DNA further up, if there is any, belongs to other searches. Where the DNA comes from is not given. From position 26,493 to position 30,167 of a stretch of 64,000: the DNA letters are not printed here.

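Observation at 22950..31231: Nine-gene co-directional lipid-metabolism cluster built around a single-chain long-chain acyl-CoA carboxylase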

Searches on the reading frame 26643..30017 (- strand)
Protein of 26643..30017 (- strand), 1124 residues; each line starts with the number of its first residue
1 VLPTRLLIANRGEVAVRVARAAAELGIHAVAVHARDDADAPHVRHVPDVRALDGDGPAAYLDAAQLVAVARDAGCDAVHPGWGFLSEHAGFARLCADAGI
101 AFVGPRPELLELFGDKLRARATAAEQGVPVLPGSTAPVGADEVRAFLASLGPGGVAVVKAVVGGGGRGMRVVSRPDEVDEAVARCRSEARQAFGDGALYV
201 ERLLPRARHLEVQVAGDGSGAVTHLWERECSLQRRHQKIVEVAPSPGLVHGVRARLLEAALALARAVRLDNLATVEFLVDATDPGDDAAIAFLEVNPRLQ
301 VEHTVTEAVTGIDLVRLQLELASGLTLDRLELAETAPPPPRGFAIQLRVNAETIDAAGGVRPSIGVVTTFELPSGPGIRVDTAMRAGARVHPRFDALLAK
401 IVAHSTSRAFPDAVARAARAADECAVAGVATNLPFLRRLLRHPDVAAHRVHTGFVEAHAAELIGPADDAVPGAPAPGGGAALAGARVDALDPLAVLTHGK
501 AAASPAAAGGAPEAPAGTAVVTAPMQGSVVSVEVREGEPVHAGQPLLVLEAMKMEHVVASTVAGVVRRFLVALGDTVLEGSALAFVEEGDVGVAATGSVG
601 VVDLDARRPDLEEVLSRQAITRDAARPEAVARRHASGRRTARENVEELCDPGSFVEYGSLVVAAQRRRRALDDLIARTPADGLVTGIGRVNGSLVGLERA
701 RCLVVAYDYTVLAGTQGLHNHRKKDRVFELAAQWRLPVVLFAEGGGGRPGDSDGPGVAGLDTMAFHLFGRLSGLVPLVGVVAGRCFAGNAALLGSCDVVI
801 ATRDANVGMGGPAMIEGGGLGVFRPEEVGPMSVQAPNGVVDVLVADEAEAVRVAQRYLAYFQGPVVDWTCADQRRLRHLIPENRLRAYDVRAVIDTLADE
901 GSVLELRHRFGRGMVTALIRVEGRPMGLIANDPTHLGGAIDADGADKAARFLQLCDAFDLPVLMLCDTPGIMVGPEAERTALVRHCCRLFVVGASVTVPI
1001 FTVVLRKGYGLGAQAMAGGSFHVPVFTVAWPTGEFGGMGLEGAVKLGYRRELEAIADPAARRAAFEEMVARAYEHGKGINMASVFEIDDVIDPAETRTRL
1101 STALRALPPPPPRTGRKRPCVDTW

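Call 7: search_protein_families(library=pfam, proteins=[window:26643-30017:-], max_evalue=0.01)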
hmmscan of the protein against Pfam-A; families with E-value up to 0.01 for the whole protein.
window:26643-30017:- (1124 aa): 10 families
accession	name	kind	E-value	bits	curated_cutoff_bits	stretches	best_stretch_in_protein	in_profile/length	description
PF01039.27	Carboxyl_trans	-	1e-78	265.6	22.3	1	633-1107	2-478/493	Carboxyl transferase domain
PF02786.22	CPSase_L_D2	-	6.8e-53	179.8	19.8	1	115-329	1-210/211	Carbamoyl-phosphate synthase L chain, ATP binding domain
PF00289.28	Biotin_carb_N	-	6.9e-36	123.5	25.5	1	4-109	3-109/110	Biotin carboxylase, N-terminal domain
PF02785.25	Biotin_carb_C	-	7.2e-29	100.5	32.4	1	346-456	1-107/108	Biotin carboxylase C-terminal domain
PF00364.28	Biotin_lipoyl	-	2.9e-15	56.3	22.1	1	520-584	2-71/73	Biotin-requiring enzyme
PF03255.19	ACCA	-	4.3e-12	46.3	23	1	941-1019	129-207/310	Acetyl co-enzyme A carboxylase carboxyltransferase-like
PF13533.13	Biotin_lipoyl_2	-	4.6e-05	23.6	29.8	1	521-550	3-32/32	Biotin-lipoyl like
PF02222.28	ATP-grasp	-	0.00075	19.6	27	1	140-298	19-162/179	ATP-grasp domain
PF13437.12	HlyD_3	-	0.0029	18.8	22.2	0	520-552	1-33/106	HlyD family secretion protein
PF16576.10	HlyD_D23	-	0.0081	15.9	30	0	518-550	108-140/214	Barrel-sandwich domain of CusB or HlyD membrane-fusion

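Call 8: search_protein_families(library=ncbifam, proteins=[window:26643-30017:-], max_evalue=0.01)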
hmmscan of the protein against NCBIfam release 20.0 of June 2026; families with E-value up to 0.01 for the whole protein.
window:26643-30017:- (1124 aa): 41 families (the best 25 are shown)
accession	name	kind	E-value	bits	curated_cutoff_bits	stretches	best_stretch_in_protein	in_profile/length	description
NF009554.0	PRK12999.1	equivalog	5.7e-168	560.9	965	2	5-459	7-456/1147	pyruvate carboxylase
TIGR01235.1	pyruv_carbox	equivalog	1.6e-142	476.3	1114.45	2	6-458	2-451/1143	pyruvate carboxylase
TIGR02712.1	urea_carbox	equivalog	8.4e-135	451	1303.85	2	5-458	3-442/1201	urea carboxylase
NF006367.0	PRK08591.1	subfamily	2.1e-129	432.2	597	1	5-460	4-446/451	acetyl-CoA carboxylase biotin carboxylase subunit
NF005525.0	PRK07178.1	equivalog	5.3e-127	424.3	768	1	5-462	4-445/471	acetyl-CoA carboxylase biotin carboxylase subunit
NF009471.0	PRK12833.1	equivalog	3.3e-125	418.3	686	1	5-461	7-450/467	acetyl-CoA carboxylase biotin carboxylase subunit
NF006406.0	PRK08654.1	equivalog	2.8e-121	405.5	739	1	5-458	4-443/499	acetyl-CoA carboxylase biotin carboxylase subunit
TIGR00514.1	accC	equivalog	1.8e-118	396.3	626.5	1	5-459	4-445/449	acetyl-CoA carboxylase biotin carboxylase subunit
NF006287.0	PRK08463.1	equivalog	1.1e-110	370.7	775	1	5-469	4-455/479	acetyl-CoA carboxylase subunit A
NF004085.0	PRK05586.1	equivalog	2.9e-107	359.3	723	1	5-458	4-444/448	acetyl-CoA carboxylase biotin carboxylase subunit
NF006286.0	PRK08462.1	equivalog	1e-96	324.5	740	1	5-458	6-444/445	acetyl-CoA carboxylase biotin carboxylase subunit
TIGR01117.1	mmdA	subfamily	2.7e-74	250.8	998.8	1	613-1107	5-495/512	methylmalonyl-CoA decarboxylase subunit alpha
NF004173.0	PRK05641.1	equivalog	7e-19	68.9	199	1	501-583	65-149/153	putative acetyl-CoA carboxylase biotin carboxyl carrier protein subunit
NF005117.0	PRK06549.1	equivalog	5.1e-16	59.4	159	1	488-583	33-126/130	acetyl-CoA carboxylase biotin carboxyl carrier protein subunit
TIGR01108.1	oadA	equivalog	4e-15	55.3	756.5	1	501-581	500-580/582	sodium-extruding oxaloacetate decarboxylase subunit alpha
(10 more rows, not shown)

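Call 21: search_solved_structures(query=window:26643-30017:-, max_evalue=1e-20)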
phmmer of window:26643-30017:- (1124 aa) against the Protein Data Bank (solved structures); distinct sequences matched with E-value up to 1e-20: 115 (the best 60 are shown).
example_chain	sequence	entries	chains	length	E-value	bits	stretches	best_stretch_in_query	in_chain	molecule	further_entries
4rcn_A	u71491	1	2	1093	0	1103.5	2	504-1100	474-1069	long-chain acyl-CoA carboxylase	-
5fif_A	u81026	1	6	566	3e-192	644.7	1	587-1124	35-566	Carboxylase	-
5h80_A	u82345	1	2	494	2.1e-131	443.2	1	4-466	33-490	Carboxylase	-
4hnt_A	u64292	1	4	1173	2.2e-117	396.8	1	5-457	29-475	Pyruvate carboxylase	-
3hbl_A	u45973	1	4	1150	5.3e-117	395.5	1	5-457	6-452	Pyruvate carboxylase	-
3ho8_A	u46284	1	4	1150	5.3e-117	395.5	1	5-457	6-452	Pyruvate carboxylase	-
3hb9_A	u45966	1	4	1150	5.3e-117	395.5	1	5-457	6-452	Pyruvate carboxylase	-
3bg5_A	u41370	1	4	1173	5.6e-117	395.5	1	5-457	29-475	Pyruvate carboxylase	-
4hnu_A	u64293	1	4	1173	1e-116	394.6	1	5-457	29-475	Pyruvate carboxylase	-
4hnv_A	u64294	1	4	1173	2.7e-116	393.2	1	5-457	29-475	Pyruvate carboxylase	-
8gk8_C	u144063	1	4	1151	3.5e-116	392.8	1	5-457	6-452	Pyruvate carboxylase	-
7wta_A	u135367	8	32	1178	1.3e-115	390.9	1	5-458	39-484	Pyruvate carboxylase, mitochondrial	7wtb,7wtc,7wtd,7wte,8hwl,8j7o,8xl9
5mlk_A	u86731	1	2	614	2e-113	383.7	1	5-586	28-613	Acetyl-COA carboxylase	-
4qsh_A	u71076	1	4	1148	9.2e-113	381.5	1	5-457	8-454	Pyruvate carboxylase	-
4qsk_A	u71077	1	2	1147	9.2e-113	381.5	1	5-457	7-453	Pyruvate carboxylase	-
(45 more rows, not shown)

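Call 32: find_related_loci(query=A2, collection=metagenome_contigs, flank=10000)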
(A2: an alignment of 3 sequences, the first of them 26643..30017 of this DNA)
Query A2 (1124 aa) in metagenome_contigs; peptide patterns used: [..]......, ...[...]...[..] (x = any residue, [..] = any of these).
600 stretches matched a pattern (row limit reached: there are more); 562 encode a relative of the query (tblastn E <= 1e-3); the best 80 are kept; 80 distinct loci.
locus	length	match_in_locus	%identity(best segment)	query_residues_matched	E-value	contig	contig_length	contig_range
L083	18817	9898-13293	61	1-1124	0e+0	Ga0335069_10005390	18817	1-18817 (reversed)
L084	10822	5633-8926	55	1-1124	0e+0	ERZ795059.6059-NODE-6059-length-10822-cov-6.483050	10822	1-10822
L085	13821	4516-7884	57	1-1124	0e+0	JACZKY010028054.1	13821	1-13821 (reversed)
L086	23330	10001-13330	56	1-1124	0e+0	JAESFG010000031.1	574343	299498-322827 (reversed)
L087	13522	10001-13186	55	5-1124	0e+0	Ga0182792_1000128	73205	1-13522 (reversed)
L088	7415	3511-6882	52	6-1124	0e+0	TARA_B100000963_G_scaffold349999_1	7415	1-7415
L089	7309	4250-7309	54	1-993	0e+0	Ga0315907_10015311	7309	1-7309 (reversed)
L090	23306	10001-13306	58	1-1124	0e+0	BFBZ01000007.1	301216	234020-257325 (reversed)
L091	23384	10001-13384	58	4-1124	0e+0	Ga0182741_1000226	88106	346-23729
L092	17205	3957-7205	55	6-1124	0e+0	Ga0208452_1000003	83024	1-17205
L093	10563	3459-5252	63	521-1124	0e+0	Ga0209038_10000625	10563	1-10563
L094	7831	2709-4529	61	520-1124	0e+0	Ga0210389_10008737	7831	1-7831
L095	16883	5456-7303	55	521-1124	0e+0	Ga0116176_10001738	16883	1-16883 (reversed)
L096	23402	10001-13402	51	1-1124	0e+0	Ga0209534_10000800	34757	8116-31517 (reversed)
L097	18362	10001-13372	50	2-1124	0e+0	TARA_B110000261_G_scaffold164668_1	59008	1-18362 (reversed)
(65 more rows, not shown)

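Call 67: search_protein_families(library=pfam, proteins=[L084:9004-10710:+, L090:8272-9999:+, L091:13527-15257:+, L085:7881-8720:+, L096:6640-7419:+, L089:3473-4246:+, L083:6209-6910:+, L090:6146-7210:+], max_evalue=0.00001)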
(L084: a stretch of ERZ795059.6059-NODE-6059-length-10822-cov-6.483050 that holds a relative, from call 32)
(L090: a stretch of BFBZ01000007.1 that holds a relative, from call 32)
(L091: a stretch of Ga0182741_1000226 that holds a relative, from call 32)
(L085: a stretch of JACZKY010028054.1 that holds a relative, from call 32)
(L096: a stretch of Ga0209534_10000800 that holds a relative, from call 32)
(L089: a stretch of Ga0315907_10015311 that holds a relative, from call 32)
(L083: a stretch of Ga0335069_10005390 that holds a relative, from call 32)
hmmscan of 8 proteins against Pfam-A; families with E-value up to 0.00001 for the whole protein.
L084:9004-10710:+ (568 aa): 2 families
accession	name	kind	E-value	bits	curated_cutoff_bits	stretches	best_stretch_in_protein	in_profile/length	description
PF00501.34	AMP-binding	-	4.2e-77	260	29.9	1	33-426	2-384/384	AMP-binding enzyme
PF13193.12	AMP-binding_C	-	2.9e-19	70.2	24.5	1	476-553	1-76/76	AMP-binding enzyme C-terminal domain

L090:8272-9999:+ (575 aa): 2 families
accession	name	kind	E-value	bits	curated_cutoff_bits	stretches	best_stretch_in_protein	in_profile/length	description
PF00501.34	AMP-binding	-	1.6e-78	264.7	29.9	1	50-437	3-384/384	AMP-binding enzyme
PF13193.12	AMP-binding_C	-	1.2e-15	58.6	24.5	1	487-563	1-76/76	AMP-binding enzyme C-terminal domain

L091:13527-15257:+ (576 aa): 2 families
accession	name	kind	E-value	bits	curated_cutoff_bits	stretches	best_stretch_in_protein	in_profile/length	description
PF00501.34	AMP-binding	-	2.7e-81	273.7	29.9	1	50-441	1-384/384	AMP-binding enzyme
PF13193.12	AMP-binding_C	-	1.4e-16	61.6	24.5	1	491-565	1-76/76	AMP-binding enzyme C-terminal domain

L085:7881-8720:+ (279 aa): 3 families
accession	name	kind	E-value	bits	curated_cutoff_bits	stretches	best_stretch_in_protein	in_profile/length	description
PF13561.12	adh_short_C2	-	2.7e-57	194.5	27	1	32-273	6-235/236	Enoyl-(Acyl carrier protein) reductase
PF00106.31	adh_short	-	4.3e-49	167.1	26.6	1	23-205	1-186/195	short chain dehydrogenase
PF08659.16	KR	-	5.7e-11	43.1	22.6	1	26-175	4-156/180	KR domain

L096:6640-7419:+ (259 aa): 3 families
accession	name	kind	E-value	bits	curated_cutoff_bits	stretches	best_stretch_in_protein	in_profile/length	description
PF13561.12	adh_short_C2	-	6.8e-63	212.8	27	1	21-258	1-230/236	Enoyl-(Acyl carrier protein) reductase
PF00106.31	adh_short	-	7.1e-60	202.3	26.6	1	15-206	1-192/195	short chain dehydrogenase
PF08659.16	KR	-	1.6e-13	51.4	22.6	1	16-170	2-156/180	KR domain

L089:3473-4246:+ (257 aa): 3 families
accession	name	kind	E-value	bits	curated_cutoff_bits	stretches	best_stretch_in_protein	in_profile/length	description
PF13561.12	adh_short_C2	-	6.2e-62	209.7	27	1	20-252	1-235/236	Enoyl-(Acyl carrier protein) reductase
PF00106.31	adh_short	-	3.1e-53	180.6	26.6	1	14-205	1-193/195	short chain dehydrogenase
PF08659.16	KR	-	7.6e-10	39.4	22.6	1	16-174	3-162/180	KR domain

L083:6209-6910:+ (233 aa): 2 families
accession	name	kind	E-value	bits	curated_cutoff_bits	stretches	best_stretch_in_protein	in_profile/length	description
PF00005.33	ABC_tran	-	6.4e-31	108.2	25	1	25-173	2-137/137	ABC transporter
PF02463.25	SMC_N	-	8.3e-06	25.8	40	0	134-217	126-211/220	RecF/RecN/SMC N terminal domain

L090:6146-7210:+ (354 aa): 2 families
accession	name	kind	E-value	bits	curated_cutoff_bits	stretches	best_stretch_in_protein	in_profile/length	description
PF00005.33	ABC_tran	-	4.4e-26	92.5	25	1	54-215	2-137/137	ABC transporter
PF08352.17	oligo_HPY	-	1.7e-23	83.2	27.1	1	266-330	1-65/65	Oligopeptide/dipeptide transporter, C-terminal region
